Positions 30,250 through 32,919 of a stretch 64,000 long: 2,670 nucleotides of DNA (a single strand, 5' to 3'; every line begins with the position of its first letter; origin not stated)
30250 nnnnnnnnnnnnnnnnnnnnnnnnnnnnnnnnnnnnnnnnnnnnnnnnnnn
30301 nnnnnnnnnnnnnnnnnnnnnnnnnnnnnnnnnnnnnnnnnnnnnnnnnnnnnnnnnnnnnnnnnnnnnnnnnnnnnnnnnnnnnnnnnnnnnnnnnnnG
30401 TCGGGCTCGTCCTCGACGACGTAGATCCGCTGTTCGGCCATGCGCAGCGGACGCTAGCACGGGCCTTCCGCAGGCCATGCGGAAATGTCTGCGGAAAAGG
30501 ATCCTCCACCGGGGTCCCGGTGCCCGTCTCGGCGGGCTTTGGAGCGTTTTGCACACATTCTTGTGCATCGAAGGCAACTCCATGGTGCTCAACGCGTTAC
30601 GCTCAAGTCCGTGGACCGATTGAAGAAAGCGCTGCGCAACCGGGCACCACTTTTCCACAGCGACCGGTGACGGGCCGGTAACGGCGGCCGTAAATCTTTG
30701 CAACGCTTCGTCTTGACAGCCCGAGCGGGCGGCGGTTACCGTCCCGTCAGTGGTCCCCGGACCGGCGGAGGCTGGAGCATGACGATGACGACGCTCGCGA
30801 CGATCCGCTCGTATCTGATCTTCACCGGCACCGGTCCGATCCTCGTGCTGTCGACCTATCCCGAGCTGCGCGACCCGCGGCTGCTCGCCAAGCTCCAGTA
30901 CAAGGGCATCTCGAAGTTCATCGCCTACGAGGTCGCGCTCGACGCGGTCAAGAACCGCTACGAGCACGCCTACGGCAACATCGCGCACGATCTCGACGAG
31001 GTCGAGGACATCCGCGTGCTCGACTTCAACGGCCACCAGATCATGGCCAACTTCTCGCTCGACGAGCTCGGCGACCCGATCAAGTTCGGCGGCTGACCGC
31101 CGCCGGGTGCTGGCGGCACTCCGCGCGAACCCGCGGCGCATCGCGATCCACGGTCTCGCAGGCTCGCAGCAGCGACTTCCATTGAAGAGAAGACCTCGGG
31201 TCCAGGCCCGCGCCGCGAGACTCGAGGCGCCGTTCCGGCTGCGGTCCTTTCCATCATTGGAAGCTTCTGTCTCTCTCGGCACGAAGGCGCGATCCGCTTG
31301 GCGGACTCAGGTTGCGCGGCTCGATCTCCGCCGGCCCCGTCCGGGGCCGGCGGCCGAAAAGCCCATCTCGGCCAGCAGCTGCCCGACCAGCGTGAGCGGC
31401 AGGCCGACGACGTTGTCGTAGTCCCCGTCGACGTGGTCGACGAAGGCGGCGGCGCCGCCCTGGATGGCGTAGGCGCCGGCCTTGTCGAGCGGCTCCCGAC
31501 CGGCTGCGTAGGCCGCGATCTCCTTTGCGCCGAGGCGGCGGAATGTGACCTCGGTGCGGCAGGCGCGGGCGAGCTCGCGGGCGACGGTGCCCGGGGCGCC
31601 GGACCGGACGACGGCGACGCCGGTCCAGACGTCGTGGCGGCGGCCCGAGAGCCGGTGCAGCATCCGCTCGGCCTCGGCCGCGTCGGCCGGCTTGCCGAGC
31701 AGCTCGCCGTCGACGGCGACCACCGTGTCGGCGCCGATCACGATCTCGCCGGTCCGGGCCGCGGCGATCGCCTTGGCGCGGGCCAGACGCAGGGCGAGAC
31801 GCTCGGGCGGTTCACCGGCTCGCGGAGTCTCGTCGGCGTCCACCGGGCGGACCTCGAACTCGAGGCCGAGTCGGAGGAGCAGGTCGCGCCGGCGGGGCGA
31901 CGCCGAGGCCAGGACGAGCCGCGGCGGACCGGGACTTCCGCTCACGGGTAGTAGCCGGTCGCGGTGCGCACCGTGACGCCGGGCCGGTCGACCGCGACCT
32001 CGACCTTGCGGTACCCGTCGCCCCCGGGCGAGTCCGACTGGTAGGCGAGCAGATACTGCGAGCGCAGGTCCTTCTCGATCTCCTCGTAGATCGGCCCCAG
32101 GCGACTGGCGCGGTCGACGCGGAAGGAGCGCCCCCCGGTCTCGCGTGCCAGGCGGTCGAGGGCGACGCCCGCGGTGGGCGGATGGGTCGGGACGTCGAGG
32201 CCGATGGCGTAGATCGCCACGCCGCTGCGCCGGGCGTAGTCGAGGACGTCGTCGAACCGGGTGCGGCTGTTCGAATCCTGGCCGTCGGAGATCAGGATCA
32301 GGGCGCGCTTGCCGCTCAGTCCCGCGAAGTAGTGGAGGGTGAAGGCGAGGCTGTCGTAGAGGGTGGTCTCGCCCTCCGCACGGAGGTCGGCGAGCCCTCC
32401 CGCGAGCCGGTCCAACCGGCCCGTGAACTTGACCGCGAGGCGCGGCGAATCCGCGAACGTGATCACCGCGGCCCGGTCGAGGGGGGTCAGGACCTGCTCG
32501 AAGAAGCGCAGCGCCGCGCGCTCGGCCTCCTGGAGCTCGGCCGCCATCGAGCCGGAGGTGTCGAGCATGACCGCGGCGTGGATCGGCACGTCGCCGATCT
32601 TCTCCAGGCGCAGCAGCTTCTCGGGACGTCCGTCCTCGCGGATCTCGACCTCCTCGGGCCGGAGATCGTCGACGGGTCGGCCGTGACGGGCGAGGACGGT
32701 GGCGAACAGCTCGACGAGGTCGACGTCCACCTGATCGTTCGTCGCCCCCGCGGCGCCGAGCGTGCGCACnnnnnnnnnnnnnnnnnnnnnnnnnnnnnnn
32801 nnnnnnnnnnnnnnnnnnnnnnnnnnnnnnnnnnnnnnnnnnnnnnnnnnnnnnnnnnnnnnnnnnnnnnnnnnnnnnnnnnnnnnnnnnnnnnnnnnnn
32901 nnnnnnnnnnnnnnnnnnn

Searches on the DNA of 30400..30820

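Call 83: search_rna_families(source=window, start=30400, end=30820, threshold=evalue, max_evalue=1)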
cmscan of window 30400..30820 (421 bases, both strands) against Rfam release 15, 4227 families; matches with E-value up to 1: 0.
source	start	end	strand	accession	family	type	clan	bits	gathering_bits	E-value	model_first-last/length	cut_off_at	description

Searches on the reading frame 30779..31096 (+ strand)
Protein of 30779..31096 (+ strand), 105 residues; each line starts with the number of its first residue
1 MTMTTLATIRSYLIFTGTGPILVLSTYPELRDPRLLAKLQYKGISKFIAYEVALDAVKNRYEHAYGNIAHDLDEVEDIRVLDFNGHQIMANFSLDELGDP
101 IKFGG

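Call 13: search_protein_families(library=pfam, proteins=[window:30779-31096:+])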
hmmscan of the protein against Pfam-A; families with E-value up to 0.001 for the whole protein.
window:30779-31096:+ (105 aa): 0 families

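Call 43: search_protein_families(library=ncbifam, proteins=[window:30779-31096:+], max_evalue=0.01)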
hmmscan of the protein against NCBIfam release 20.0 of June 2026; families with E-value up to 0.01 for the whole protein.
window:30779-31096:+ (105 aa): 0 families

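Call 44: find_homologous_proteins(query=window:30779-31096:+, max_evalue=0.001)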
Query window:30779-31096:+ (105 aa): 1479 proteins with E <= 0.001 among 1482 candidates; the best 120 are listed.
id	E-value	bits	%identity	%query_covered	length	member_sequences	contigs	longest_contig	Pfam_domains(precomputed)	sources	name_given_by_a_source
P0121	3.3e-62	225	99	100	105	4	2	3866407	-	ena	-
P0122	3.0e-58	212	95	98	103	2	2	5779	-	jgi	jgi:hypothetical protein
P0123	6.0e-54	198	89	98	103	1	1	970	-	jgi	jgi:hypothetical protein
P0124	8.9e-52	191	85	98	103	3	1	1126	-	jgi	jgi:hypothetical protein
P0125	3.7e-51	189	85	98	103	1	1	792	-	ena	-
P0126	4.0e-51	189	83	98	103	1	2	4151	-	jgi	-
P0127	4.8e-51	189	83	98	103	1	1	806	-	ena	-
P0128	9.5e-51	188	83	99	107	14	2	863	-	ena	-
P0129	1.2e-50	187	85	98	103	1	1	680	-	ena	-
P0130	2.1e-50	187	84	98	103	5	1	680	-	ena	-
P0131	3.6e-50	186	83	98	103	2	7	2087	-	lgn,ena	-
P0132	5.9e-50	185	87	94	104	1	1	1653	-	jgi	jgi:hypothetical protein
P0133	4.0e-49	183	83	98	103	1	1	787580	-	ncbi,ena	-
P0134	8.1e-49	182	83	94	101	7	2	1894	-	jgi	-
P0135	1.1e-48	181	83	98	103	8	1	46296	-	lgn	-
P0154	9.6e-46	172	80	92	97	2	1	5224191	-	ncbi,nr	ncbi:MAG: hypothetical protein IPJ17_07365 [Holophagales bacterium]|nr:MAG: hypothetical protein IPJ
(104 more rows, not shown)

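Call 50: predict_structure(alignment_id=A4)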
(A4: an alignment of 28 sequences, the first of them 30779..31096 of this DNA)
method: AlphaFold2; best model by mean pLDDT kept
length: 105 residues; sequences in the alignment: 28
mean_pLDDT: 84.6   pTM: 0.76
mean pLDDT of the five models: 84.6, 84.3, 77.9, 76.0, 73.7
residues with pLDDT >= 90: 38; 70-90: 59; 50-70: 3; < 50: 5
segments of 3 or more residues with pLDDT < 50: 1-5
pLDDT, mean of each block of 10 residues (from residue 1): 56 90 91 91 90 90 85 82 87 84 82
secondary structure, 60 per line:
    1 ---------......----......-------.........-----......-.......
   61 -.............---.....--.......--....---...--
elements in order: E10-15 E20-25 H33-41 E47-52 H54-60 H62-74 E78-82 H85-91 E101-103

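Call 54: fold_search(model_id=the predicted structure, library=pdb)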
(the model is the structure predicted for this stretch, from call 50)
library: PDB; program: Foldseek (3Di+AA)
matches with E <= 10: 244; with E <= 0.001: 0
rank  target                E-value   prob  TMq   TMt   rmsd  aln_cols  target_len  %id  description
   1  9c98_R                3.0e-01  0.07  0.21  0.12  12.1        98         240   16  Yeast 20S proteasome soaked with isolated TMC-86A (released 2025-04-30)
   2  3wxr_S                5.3e-01  0.04  0.16  0.10  11.2        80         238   18  Yeast 20S proteasome with a mutation of alpha7 subunit (released 2014-10-22)
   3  6cn7_A                5.6e-01  0.12  0.31  0.08  11.1       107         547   13  The structure of aerobactin synthetase IucC from a hypervirulent pathotype of Klebsiella pneumoniae (released 2018-04-11)
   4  9aw7_R                6.0e-01  0.05  0.21  0.12  12.2        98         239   16  Yeast 20S proteasome soaked with isolated TMC-95B (released 2025-03-19)
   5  4nnn_D                6.3e-01  0.05  0.21  0.12  12.4        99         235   16  yCP in complex with MG132 (released 2014-02-12)
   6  9aw3_R                6.7e-01  0.03  0.19  0.12  13.8       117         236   15  Yeast 20S proteasome soaked with MA9 crude extract (released 2025-03-19)
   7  3sdi_D                7.2e-01  0.04  0.21  0.12  12.2        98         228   16  Structure of yeast 20S open-gate proteasome with Compound 20 (released 2012-06-13)
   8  1ryp_E                7.2e-01  0.04  0.18  0.12  11.5        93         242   15  CRYSTAL STRUCTURE OF THE 20S PROTEASOME FROM YEAST AT 2.4 ANGSTROMS RESOLUTION (released 1998-04-15)
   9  9c97_D                7.6e-01  0.05  0.22  0.13  12.2        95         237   15  Yeast 20S proteasome soaked with BRA-346 fraction (released 2025-04-30)
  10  9c97_R                7.6e-01  0.05  0.22  0.12  12.3        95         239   15  Yeast 20S proteasome soaked with BRA-346 fraction (released 2025-04-30)
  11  3sdk_D                8.1e-01  0.04  0.21  0.12  12.4        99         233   16  Structure of yeast 20S open-gate proteasome with Compound 34 (released 2012-06-13)
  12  9c98_D                9.2e-01  0.04  0.21  0.12  12.1        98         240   16  Yeast 20S proteasome soaked with isolated TMC-86A (released 2025-04-30)
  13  6cn7_G                9.7e-01  0.08  0.29  0.08  11.1       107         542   13  The structure of aerobactin synthetase IucC from a hypervirulent pathotype of Klebsiella pneumoniae (released 2018-04-11)
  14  7qve_F                1.0e+00  0.05  0.19  0.10  12.0        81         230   11  Spinach 20S proteasome (released 2022-05-25)
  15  1g0u_D                1.0e+00  0.03  0.21  0.12  12.2        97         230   14  A GATED CHANNEL INTO THE PROTEASOME CORE PARTICLE (released 2000-11-06)
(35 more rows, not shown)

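Call 55: find_encoding_contigs(protein=P0154, flank=10000, max_places=2)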
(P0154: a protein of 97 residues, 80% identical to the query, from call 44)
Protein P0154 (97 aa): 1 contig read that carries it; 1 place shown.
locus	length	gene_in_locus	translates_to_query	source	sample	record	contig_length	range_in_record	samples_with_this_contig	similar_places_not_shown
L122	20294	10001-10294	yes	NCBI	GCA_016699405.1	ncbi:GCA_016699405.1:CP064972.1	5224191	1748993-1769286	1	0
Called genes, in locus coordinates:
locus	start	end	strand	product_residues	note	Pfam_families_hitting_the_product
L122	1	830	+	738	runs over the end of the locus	PF04879:Molybdop_Fe4S4, PF00384:Molybdopterin, PF01568:Molydop_binding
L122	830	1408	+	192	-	PF13484:Fer4_16 (faint), PF00037:Fer4 (faint), PF12797:Fer4_2 (weak), PF13237:Fer4_10 (weak), PF13247:Fer4_11, PF12838:Fer4_7 (weak), PF13187:Fer4_9 (weak), PF25160:LdpA_Fe-S-bd (weak), +1 more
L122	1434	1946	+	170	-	PF00355:Rieske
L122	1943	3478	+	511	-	PF20540:DUF6755, PF07690:MFS_1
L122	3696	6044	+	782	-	PF13620:CarboxypepD_reg, PF07715:Plug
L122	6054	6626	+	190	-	PF04973:NMN_transporter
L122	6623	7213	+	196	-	PF13521:AAA_28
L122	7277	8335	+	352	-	-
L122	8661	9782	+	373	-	-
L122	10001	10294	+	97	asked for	-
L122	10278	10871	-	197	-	PF02545:Maf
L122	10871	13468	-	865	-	PF00092:VWA, PF13519:VWA_2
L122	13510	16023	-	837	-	PF17957:Big_7 (faint), PF00092:VWA, PF13519:VWA_2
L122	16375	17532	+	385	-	PF00266:Aminotran_5, PF01212:Beta_elim_lyase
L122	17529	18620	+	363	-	PF03054:tRNA_Me_trans, PF20259:tRNA_Me_trans_M, PF20258:tRNA_Me_trans_C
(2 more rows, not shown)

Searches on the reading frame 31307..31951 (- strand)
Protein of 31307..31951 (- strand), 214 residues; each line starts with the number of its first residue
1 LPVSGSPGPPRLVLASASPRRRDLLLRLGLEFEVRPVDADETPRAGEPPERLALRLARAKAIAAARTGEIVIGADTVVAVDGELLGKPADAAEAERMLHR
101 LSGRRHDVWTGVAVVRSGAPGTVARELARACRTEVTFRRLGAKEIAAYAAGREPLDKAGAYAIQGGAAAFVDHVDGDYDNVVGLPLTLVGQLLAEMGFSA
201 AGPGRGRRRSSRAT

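Call 13: search_protein_families(library=pfam, proteins=[window:31307-31951:-])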
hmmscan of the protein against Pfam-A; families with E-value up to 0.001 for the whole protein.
window:31307-31951:- (214 aa): 1 family
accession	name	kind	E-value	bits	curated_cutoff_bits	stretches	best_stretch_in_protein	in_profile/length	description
PF02545.19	Maf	-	3.2e-61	206.7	27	1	11-195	1-186/187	Maf-like protein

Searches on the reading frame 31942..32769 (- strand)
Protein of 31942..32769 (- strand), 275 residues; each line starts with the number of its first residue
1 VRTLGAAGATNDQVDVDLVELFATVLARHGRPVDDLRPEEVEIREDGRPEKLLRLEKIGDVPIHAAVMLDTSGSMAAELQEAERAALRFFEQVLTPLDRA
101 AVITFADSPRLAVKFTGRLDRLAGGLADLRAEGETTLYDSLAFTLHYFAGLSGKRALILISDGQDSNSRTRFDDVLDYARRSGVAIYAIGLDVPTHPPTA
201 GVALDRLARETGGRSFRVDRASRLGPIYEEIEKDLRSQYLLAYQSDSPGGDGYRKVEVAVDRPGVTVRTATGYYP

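Call 13: search_protein_families(library=pfam, proteins=[window:31942-32769:-])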
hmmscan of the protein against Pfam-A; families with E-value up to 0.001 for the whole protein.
window:31942-32769:- (275 aa): 4 families
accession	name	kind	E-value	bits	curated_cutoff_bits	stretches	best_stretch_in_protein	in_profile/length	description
PF13519.12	VWA_2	-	7.3e-13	49.5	27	1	67-164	3-107/107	von Willebrand factor type A domain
PF00092.34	VWA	-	2.2e-12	48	23.8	1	67-225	4-169/174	von Willebrand factor type A domain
PF13768.12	VWA_3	-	6.4e-06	26.7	27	1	67-214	5-152/155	von Willebrand factor type A domain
PF05762.20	VWA_CoxE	-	1.4e-05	25.1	26.4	1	44-186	38-182/222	VWA domain containing CoxE-like protein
